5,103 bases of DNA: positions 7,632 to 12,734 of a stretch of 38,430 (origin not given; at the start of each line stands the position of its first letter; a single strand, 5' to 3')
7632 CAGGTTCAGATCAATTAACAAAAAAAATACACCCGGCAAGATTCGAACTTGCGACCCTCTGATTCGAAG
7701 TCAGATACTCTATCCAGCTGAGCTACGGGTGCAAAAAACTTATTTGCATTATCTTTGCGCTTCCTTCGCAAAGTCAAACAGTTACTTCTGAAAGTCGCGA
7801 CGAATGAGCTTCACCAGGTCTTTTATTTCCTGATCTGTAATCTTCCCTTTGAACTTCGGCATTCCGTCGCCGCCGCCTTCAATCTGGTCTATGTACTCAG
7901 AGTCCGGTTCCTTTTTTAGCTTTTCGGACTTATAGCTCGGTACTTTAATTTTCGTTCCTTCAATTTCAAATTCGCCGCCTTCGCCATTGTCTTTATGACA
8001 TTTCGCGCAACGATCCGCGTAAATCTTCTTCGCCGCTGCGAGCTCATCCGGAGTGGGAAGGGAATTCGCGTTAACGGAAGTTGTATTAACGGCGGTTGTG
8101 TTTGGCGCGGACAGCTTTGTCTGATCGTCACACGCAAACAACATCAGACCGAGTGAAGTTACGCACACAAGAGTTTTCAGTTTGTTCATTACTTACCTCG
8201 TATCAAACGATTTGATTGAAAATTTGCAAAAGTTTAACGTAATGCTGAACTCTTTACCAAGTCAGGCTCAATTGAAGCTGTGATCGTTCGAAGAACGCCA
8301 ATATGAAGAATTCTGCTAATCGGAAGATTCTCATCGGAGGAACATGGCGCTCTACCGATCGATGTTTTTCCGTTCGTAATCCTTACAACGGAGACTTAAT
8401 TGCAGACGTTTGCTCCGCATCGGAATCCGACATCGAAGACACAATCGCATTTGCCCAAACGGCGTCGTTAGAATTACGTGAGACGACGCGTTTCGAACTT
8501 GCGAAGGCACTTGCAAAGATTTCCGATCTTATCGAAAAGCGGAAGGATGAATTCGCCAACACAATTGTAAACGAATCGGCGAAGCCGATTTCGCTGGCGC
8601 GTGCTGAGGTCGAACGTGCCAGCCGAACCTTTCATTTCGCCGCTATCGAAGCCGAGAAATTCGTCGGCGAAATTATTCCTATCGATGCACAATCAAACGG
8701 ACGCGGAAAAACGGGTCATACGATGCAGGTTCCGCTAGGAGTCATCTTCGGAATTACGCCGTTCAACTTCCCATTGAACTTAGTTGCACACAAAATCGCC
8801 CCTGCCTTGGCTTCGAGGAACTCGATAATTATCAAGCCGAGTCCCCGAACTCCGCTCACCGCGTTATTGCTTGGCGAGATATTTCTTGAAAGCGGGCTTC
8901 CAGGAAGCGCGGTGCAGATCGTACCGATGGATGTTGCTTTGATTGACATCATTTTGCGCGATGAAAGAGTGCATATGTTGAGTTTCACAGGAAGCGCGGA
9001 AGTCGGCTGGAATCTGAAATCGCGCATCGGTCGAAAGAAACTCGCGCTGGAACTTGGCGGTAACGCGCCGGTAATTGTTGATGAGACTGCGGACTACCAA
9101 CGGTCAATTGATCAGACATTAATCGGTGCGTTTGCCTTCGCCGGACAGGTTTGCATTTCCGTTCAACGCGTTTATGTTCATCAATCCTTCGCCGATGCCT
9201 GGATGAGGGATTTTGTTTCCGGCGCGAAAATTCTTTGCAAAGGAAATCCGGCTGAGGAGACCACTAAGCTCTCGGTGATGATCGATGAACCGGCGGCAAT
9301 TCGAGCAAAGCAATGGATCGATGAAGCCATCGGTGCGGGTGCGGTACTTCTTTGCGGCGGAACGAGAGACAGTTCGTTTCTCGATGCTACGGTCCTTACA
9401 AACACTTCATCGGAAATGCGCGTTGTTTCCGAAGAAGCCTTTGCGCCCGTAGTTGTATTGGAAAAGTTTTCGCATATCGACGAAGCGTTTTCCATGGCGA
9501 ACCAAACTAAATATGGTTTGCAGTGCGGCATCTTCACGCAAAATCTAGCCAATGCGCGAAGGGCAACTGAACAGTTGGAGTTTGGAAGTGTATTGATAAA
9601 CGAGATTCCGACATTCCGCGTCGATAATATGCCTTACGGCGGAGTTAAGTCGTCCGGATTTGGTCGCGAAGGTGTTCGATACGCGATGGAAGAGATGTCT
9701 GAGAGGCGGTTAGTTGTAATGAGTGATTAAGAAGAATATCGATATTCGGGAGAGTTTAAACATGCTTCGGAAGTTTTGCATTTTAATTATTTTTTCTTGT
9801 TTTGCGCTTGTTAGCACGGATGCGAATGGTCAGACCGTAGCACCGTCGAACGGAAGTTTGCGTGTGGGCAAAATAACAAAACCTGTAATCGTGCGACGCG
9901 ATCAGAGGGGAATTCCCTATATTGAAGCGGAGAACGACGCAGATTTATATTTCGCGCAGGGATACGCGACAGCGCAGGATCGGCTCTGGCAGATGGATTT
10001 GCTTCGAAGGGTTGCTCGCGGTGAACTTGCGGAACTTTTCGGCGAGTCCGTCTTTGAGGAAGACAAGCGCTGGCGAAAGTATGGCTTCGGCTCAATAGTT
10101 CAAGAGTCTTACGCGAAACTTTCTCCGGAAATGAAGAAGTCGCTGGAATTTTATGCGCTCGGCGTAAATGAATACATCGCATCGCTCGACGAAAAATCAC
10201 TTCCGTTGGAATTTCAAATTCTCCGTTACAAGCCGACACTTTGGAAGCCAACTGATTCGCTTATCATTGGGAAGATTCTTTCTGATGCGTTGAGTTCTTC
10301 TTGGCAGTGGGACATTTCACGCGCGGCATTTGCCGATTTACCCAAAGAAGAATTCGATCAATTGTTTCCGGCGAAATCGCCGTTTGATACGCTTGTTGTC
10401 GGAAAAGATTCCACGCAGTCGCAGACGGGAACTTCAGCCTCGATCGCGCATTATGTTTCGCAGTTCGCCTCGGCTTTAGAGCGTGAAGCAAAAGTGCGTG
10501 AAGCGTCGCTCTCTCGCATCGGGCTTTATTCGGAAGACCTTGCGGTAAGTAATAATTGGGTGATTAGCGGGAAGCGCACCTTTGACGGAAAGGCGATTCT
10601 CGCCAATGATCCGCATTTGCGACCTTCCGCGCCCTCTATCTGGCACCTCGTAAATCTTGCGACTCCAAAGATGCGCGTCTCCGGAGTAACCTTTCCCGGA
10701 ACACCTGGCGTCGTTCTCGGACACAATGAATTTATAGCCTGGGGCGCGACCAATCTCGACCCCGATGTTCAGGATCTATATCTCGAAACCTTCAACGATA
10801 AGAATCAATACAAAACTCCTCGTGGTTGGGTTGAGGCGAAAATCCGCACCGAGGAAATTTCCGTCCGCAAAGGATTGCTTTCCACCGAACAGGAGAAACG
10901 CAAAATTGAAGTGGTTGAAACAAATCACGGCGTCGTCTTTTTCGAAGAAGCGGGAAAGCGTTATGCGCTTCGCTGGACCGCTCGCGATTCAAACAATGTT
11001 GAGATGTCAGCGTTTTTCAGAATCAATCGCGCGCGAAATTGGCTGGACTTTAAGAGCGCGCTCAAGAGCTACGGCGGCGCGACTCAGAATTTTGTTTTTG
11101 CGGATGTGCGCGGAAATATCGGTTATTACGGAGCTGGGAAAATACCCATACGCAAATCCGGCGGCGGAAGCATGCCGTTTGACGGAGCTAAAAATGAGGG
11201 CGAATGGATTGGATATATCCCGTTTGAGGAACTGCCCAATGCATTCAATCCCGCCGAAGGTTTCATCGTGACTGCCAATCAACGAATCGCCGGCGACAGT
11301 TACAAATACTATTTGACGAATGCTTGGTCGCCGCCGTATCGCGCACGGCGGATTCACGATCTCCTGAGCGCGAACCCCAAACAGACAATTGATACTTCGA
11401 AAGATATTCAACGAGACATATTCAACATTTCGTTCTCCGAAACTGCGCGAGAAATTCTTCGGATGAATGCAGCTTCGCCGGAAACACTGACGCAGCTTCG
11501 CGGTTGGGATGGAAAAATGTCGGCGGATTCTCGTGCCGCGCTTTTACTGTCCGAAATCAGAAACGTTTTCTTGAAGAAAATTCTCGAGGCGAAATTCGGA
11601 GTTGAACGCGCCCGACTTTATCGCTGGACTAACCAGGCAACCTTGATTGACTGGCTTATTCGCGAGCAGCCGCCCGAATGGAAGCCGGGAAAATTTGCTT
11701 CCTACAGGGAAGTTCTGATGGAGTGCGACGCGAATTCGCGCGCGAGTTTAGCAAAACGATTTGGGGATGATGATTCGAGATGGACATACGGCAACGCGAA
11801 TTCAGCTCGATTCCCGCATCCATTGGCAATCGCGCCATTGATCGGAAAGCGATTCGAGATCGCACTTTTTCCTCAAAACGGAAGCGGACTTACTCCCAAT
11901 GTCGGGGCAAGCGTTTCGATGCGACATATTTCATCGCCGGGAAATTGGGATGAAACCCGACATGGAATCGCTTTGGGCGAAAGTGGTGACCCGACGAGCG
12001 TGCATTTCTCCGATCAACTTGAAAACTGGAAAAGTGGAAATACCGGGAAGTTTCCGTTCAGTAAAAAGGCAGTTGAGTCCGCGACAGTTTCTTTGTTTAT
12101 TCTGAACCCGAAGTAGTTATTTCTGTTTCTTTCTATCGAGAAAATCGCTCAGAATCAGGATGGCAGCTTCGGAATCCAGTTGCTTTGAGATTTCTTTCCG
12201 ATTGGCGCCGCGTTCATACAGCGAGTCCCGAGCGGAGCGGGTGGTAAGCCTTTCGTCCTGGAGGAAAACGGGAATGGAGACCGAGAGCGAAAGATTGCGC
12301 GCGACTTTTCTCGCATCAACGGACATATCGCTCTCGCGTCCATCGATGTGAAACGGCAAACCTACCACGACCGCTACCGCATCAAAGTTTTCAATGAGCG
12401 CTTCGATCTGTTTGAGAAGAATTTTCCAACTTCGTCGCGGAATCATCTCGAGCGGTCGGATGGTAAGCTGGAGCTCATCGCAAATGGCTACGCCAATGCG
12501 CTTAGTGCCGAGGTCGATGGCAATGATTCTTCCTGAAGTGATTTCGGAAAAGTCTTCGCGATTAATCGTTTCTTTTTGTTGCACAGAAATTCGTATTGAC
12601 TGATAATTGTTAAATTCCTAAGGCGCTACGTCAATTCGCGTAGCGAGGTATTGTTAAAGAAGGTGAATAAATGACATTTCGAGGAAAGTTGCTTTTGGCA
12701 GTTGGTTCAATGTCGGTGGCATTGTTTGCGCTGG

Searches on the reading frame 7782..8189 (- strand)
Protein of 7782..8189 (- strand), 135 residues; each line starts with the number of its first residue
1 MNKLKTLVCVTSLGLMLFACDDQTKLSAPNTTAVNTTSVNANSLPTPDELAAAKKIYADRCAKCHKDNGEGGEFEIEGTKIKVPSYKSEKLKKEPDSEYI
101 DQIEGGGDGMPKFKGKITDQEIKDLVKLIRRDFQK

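Call 57: search_protein_families(library=pfam, proteins=[window:7782-8189:-], max_evalue=0.00001)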
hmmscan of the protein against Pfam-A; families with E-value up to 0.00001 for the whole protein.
window:7782-8189:- (135 aa): 2 families
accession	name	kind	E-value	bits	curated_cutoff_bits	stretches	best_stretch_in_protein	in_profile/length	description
PF13442.11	Cytochrome_CBB3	-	3.2e-11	43.8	27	1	49-127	2-66/68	Cytochrome C oxidase, cbb3-type, subunit III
PF00034.26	Cytochrom_C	-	1.3e-08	36.5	21.3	1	51-130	2-87/90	Cytochrome c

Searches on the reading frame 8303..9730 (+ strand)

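Call 56: search_protein_families(library=ncbifam, proteins=[window:8303-9730:+], max_evalue=0.00001)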
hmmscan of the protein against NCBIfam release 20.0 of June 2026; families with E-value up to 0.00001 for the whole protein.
window:8303-9730:+ (475 aa): 43 families (the best 25 are shown)
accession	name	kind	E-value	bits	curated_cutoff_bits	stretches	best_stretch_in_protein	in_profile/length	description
NF040648.1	lactal_redase_Meth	equivalog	5.1e-141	470.8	650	1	9-473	1-462/463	lactaldehyde dehydrogenase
NF047626.1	SulfactDhSafD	equivalog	3e-113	379.3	700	1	22-472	3-453/454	sulfoacetaldehyde dehydrogenase SafD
TIGR03250.1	PhnAcAld_DH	equivalog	8.6e-105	351.1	635.65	1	9-466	6-463/472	phosphonoacetaldehyde dehydrogenase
NF040869.1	G3PDH_Arch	equivalog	9.1e-94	314.9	780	1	8-472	21-490/502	NADP-dependent glyceraldehyde-3-phosphate dehydrogenase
TIGR01780.1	SSADH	subfamily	8.8e-93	311.6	646.35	1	24-466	1-445/448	succinate-semialdehyde dehydrogenase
TIGR01804.1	BADH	equivalog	2.2e-91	306.7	668.6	1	12-467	3-465/467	betaine-aldehyde dehydrogenase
NF009725.0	PRK13252.1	equivalog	2.5e-87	293.4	593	1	6-471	6-477/488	betaine-aldehyde dehydrogenase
NF010000.0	PRK13473.1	subfamily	2e-86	290.5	615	1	7-473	3-472/475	aminobutyraldehyde dehydrogenase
NF006915.0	PRK09406.1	equivalog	2.9e-84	283.5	730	1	25-468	6-451/457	NADP-dependent succinic semialdehyde dehydrogenase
NF006916.0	PRK09407.1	equivalog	1.3e-83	281.4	521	1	19-457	33-476/526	succinic semialdehyde dehydrogenase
TIGR02299.1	HpaE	equivalog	1.9e-81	274.1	638.35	1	10-473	4-476/488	5-carboxymethyl-2-hydroxymuconate semialdehyde dehydrogenase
NF045735.1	PaDhStyDPseudo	equivalog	2.8e-81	273.6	850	1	7-473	3-481/483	phenylacetaldehyde dehydrogenase StyD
NF007497.0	PRK10090.1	equivalog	3.9e-81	273.3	500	1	17-471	19-475/480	aldehyde dehydrogenase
TIGR03216.1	OH_muco_semi_DH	equivalog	2.2e-79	267.3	693.25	1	10-472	4-478/481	2-hydroxymuconic semialdehyde dehydrogenase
NF045736.1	PaDhStyDRhodo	equivalog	2.9e-79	266.8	800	1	8-459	4-463/479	phenylacetaldehyde dehydrogenase StyD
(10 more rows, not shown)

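Call 57: search_protein_families(library=pfam, proteins=[window:8303-9730:+], max_evalue=0.00001)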
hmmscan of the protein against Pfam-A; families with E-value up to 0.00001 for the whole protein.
window:8303-9730:+ (475 aa): 1 family
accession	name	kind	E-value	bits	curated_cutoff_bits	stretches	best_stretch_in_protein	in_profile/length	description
PF00171.27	Aldedh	-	6.8e-131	437.4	23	1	17-470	3-460/461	Aldehyde dehydrogenase family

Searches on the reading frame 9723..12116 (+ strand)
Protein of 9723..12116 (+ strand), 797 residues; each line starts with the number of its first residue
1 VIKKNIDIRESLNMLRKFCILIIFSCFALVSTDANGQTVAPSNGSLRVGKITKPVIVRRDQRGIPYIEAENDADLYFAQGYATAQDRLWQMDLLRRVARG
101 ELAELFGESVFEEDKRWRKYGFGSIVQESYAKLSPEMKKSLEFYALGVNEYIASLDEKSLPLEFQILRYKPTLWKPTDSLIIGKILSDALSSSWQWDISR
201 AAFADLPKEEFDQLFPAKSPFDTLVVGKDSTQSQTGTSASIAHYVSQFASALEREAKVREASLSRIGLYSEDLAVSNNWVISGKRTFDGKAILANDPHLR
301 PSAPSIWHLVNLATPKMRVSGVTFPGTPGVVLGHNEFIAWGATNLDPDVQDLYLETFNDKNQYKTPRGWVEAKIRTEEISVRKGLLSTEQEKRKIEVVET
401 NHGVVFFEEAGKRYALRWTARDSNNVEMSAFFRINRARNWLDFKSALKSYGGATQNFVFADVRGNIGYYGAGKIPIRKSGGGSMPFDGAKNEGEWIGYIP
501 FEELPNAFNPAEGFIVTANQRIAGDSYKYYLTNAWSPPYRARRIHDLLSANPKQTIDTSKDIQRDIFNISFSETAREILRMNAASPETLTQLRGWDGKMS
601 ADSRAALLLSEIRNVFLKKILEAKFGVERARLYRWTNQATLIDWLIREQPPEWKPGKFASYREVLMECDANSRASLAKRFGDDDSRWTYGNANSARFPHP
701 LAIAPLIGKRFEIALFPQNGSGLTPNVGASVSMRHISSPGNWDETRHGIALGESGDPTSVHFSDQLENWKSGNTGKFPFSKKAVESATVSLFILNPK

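Call 56: search_protein_families(library=ncbifam, proteins=[window:9723-12116:+], max_evalue=0.00001)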
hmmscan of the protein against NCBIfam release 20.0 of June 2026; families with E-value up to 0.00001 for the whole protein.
window:9723-12116:+ (797 aa): 1 family
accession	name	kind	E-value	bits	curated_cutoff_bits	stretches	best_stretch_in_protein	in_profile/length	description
NF051460.1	bi_acylase_PvdQ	equivalog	1.7e-12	46.1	950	1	263-469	201-413/763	bifunctional acylase PvdQ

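Call 57: search_protein_families(library=pfam, proteins=[window:9723-12116:+], max_evalue=0.00001)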
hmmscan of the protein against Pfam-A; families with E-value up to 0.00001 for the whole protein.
window:9723-12116:+ (797 aa): 1 family
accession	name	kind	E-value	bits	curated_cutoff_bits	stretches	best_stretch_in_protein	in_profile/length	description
PF01804.23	Penicil_amidase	-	3.3e-197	658.1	21.3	1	54-785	1-674/675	Penicillin amidase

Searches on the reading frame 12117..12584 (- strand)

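Call 56: search_protein_families(library=ncbifam, proteins=[window:12117-12584:-], max_evalue=0.00001)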
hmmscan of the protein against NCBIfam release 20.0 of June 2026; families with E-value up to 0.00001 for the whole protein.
window:12117-12584:- (155 aa): 2 families
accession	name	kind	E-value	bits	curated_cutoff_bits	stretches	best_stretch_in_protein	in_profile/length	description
TIGR00250.1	RNAse_H_YqgF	equivalog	4e-30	104.6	43.25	1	22-150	2-130/130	Holliday junction resolvase RuvX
NF001026.0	PRK00109.2-2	equivalog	1.9e-14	53.7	155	1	19-151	2-128/130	Holliday junction resolvase RuvX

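Call 57: search_protein_families(library=pfam, proteins=[window:12117-12584:-], max_evalue=0.00001)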
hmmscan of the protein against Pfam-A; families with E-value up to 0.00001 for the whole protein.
window:12117-12584:- (155 aa): 1 family
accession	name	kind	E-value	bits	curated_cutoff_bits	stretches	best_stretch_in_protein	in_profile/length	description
PF03652.20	RuvX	-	4.2e-37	127.9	29.2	1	19-150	2-133/134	Holliday junction resolvase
